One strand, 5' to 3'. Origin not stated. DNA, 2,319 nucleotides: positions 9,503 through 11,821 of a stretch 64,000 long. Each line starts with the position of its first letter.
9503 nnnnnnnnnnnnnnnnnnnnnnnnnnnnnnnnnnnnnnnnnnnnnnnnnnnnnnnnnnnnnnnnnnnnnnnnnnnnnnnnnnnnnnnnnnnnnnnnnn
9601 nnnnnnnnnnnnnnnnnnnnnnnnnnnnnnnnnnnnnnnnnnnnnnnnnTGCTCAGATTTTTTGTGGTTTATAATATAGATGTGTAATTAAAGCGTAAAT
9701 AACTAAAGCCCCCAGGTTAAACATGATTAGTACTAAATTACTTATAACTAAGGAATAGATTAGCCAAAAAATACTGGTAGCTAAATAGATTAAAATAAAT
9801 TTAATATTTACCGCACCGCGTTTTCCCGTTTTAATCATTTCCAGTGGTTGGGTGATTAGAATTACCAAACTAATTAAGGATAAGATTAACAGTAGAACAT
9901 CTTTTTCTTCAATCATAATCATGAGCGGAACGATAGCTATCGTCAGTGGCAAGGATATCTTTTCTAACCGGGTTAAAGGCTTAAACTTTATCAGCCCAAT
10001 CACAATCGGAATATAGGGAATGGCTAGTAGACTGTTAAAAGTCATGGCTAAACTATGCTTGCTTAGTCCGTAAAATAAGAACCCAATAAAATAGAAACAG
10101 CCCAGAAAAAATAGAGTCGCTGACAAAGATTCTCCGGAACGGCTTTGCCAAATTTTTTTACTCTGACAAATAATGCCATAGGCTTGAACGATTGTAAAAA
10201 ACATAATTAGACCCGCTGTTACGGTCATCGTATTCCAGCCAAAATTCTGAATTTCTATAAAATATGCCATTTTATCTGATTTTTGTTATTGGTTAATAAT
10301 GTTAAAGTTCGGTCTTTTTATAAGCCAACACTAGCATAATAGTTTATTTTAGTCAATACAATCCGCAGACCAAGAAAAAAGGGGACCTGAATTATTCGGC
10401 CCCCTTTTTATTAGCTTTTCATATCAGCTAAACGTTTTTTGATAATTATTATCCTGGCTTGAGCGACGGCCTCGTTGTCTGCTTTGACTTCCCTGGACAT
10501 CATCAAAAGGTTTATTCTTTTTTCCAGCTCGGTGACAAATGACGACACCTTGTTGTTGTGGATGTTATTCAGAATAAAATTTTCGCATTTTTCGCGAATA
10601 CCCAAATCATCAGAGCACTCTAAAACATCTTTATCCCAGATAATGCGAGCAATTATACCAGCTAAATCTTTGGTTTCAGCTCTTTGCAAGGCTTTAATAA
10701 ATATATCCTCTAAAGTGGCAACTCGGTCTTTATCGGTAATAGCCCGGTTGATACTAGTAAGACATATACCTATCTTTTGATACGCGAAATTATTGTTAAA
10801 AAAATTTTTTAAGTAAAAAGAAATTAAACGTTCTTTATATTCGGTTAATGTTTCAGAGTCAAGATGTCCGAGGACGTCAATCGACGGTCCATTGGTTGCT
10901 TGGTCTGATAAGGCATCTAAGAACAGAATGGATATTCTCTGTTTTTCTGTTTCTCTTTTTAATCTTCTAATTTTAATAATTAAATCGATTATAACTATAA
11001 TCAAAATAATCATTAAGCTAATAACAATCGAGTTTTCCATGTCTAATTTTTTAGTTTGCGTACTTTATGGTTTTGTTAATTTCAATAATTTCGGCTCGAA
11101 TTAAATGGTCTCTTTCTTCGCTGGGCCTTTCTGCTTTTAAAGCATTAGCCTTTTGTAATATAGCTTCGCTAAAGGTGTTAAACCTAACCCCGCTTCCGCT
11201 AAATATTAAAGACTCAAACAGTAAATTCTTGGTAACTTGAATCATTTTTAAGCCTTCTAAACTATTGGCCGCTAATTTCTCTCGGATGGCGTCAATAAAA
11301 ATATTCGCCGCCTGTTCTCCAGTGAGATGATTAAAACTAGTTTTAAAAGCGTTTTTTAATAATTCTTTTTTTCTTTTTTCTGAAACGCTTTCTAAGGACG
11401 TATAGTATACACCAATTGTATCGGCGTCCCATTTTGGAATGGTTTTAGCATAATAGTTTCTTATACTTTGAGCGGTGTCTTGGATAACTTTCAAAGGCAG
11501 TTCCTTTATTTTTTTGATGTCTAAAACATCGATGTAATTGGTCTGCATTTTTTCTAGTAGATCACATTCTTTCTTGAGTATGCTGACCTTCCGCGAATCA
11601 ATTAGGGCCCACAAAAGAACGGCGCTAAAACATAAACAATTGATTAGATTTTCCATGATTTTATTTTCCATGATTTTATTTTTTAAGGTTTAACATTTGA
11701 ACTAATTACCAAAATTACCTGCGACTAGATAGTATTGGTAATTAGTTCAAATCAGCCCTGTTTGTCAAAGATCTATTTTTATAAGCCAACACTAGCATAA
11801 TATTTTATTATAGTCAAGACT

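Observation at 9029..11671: Family A: tandem paralogs of an unclassifiable ~206-aa membrane-anchored helical protein, paired with polytopic membrane proteins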

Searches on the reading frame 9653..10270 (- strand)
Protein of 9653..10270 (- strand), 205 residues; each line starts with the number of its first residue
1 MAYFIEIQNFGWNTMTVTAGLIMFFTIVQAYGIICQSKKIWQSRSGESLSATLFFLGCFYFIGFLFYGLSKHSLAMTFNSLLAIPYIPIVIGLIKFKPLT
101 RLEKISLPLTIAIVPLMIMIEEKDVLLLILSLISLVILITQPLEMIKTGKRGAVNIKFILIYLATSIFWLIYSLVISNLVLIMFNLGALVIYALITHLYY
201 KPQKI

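Call 4: search_protein_families(library=pfam, proteins=[window:9653-10270:-], max_evalue=1)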
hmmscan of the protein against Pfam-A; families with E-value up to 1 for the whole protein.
window:9653-10270:- (205 aa): 1 family
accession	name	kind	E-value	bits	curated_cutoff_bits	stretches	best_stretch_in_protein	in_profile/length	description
PF03083.21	MtN3_slv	-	5.3e-06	26.8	23.7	2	144-200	24-80/87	Sugar efflux transporter for intercellular exchange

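Call 17: search_protein_families(library=ncbifam, proteins=[window:9653-10270:-], max_evalue=1)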
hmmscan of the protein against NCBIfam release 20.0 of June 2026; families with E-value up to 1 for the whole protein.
window:9653-10270:- (205 aa): 1 family
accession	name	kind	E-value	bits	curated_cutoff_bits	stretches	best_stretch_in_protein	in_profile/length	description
NF037968.1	SemiSWEET_2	subfamily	2.3e-07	30.8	80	2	31-84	10-63/76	SemiSWEET transporter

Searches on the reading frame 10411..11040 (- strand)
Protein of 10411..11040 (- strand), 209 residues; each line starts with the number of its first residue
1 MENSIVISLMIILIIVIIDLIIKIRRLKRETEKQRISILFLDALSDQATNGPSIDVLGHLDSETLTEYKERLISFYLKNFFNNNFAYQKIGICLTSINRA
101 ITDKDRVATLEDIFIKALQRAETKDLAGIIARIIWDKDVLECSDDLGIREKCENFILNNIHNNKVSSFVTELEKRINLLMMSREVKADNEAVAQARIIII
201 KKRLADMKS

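Call 4: search_protein_families(library=pfam, proteins=[window:10411-11040:-], max_evalue=1)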
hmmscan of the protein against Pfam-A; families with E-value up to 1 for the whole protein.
window:10411-11040:- (209 aa): 0 families

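Call 17: search_protein_families(library=ncbifam, proteins=[window:10411-11040:-], max_evalue=1)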
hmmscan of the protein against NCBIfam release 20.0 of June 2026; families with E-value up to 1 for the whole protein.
window:10411-11040:- (209 aa): 1 family
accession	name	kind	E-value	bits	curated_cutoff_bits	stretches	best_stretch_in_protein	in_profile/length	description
NF038180.1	leader_pinensin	domain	0.18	11.7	24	1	164-174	9-19/28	pinensin family lanthipeptide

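Call 67: search_protein_families(library=padloc, proteins=[window:10411-11040:-], max_evalue=0.1)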
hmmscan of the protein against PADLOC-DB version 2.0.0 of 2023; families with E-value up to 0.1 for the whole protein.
window:10411-11040:- (209 aa): 0 families

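Call 68: search_protein_families(library=phrogs, proteins=[window:10411-11040:-], max_evalue=0.1)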
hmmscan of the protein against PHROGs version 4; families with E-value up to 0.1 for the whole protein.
window:10411-11040:- (209 aa): 0 families

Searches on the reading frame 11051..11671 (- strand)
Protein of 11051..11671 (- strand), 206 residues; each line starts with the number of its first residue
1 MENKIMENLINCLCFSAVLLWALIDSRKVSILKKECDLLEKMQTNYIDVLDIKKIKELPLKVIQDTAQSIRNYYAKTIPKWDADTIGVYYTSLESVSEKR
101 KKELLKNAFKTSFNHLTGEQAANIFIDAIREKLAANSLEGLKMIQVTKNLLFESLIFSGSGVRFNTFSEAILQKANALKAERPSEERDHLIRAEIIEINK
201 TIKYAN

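Call 4: search_protein_families(library=pfam, proteins=[window:11051-11671:-], max_evalue=1)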
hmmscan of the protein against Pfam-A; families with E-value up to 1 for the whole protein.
window:11051-11671:- (206 aa): 1 family
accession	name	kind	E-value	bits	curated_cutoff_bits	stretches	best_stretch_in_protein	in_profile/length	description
PF19064.5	DUF5760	-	0.00069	20.2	27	1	84-145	22-85/86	Family of unknown function (DUF5760)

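Call 17: search_protein_families(library=ncbifam, proteins=[window:11051-11671:-], max_evalue=1)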
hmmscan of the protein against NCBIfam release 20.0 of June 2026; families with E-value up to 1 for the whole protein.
window:11051-11671:- (206 aa): 2 families
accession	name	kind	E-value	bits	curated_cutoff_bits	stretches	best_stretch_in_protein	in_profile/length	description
NF005246.0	PRK06756.1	subfamily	0.11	12.4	130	1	84-144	67-125/148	flavodoxin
NF045694.1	seleno_TsoB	exception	0.14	10.2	805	1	146-178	441-473/572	rhodanese/DsbD fusion-like selenoprotein TsoB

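Call 67: search_protein_families(library=padloc, proteins=[window:11051-11671:-], max_evalue=0.1)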
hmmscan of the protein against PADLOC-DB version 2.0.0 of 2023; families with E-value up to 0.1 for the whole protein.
window:11051-11671:- (206 aa): 0 families

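Call 68: search_protein_families(library=phrogs, proteins=[window:11051-11671:-], max_evalue=0.1)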
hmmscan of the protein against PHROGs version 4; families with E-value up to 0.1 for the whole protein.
window:11051-11671:- (206 aa): 0 families

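Call 86: search_dna_similar(query=window:11051-11656:-, collection=phages, mode=protein, max_evalue=0.01, max_rows=5)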
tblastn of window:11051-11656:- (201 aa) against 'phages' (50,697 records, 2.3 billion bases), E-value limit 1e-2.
No match.
